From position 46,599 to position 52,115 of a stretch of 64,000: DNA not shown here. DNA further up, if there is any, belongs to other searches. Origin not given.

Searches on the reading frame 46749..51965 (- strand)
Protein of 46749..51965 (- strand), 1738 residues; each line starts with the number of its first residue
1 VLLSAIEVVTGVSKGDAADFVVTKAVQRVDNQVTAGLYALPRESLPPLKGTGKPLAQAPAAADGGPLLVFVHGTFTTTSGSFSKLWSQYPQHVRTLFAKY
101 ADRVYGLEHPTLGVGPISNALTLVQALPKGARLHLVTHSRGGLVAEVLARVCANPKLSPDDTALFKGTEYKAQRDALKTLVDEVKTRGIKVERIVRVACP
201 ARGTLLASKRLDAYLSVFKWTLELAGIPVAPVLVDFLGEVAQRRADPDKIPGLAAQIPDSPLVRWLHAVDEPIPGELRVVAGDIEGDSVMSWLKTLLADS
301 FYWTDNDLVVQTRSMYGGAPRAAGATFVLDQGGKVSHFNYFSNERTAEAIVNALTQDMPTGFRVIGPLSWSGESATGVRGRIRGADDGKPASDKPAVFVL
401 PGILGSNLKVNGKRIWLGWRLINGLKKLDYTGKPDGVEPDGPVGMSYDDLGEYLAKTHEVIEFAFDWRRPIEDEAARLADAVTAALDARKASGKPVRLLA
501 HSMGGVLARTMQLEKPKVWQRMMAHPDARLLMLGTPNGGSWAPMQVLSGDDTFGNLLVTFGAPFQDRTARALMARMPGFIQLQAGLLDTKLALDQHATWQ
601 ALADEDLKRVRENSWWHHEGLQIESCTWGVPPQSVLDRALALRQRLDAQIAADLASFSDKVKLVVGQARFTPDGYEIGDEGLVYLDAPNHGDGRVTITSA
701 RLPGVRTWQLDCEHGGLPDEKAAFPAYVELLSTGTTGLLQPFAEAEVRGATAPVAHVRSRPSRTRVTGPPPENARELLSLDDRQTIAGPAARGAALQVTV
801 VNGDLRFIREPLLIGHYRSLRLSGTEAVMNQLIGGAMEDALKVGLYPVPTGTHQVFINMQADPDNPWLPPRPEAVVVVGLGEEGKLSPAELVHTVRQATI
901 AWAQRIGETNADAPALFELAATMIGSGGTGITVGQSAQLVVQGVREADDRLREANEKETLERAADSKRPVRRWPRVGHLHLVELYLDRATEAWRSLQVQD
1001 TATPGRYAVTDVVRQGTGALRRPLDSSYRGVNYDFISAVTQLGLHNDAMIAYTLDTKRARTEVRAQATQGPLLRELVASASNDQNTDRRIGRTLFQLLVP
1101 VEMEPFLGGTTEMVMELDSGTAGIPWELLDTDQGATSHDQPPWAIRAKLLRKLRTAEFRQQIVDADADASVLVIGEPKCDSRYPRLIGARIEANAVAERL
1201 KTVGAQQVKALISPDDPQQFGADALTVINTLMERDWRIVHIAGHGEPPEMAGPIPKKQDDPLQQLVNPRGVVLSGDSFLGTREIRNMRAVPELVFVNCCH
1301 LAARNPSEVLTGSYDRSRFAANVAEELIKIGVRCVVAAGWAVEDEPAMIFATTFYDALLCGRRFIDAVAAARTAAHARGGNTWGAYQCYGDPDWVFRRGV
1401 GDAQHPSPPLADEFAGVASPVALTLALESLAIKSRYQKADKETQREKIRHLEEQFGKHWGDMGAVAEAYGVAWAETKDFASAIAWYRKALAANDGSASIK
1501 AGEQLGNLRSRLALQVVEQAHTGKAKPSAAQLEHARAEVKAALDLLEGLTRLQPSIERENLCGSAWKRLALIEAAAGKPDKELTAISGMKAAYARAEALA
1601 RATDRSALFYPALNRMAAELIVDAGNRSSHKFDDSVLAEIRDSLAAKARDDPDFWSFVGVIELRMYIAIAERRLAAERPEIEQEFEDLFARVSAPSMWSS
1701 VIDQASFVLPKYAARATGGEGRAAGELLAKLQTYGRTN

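Call 8: search_protein_families(library=pfam, proteins=[window:46749-51965:-], max_evalue=0.01)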
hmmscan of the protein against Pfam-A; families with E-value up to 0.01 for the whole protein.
window:46749-51965:- (1738 aa): 7 families
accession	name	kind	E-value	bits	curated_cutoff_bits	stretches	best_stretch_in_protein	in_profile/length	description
PF24096.1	DUF7379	-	7.1e-28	98.3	33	2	68-153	1-92/191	Domain of unknown function (DUF7379)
PF12770.12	CHAT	-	7.2e-23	81.9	24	1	1089-1391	2-289/289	CHAT domain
PF20308.4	TPR-S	-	2.7e-06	28.4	27.6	1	1478-1616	1-99/102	Tetratricopeptide Repeats-Sensor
PF02450.21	LCAT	-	7.5e-06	25.9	21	1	458-556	85-181/392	Lecithin:cholesterol acyltransferase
PF12697.13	Abhydrolase_6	-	3.1e-05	25.2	26.3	2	68-348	1-216/217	Alpha/beta hydrolase family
PF07819.20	PGAP1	-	0.00019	21.7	24.3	0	478-522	72-118/233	PGAP1-like alpha/beta domain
PF12146.15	Hydrolase_4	-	0.0039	17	27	0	484-523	67-105/239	Serine aminopeptidase, S33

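Call 29: search_protein_families(library=padloc, proteins=[window:46749-51965:-], max_evalue=0.01)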
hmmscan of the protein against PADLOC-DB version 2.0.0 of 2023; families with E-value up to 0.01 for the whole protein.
window:46749-51965:- (1738 aa): 0 families

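Call 52: search_protein_families(library=ncbifam, proteins=[window:46749-51965:-], max_evalue=0.001)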
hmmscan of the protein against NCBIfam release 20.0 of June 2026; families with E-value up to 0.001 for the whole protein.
window:46749-51965:- (1738 aa): 1 family
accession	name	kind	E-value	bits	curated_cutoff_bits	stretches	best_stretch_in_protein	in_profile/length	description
NF011457.0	PRK14875.1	equivalog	0.00047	19.2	307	0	474-517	180-221/372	acetoin dehydrogenase dihydrolipoyllysine-residue acetyltransferase subunit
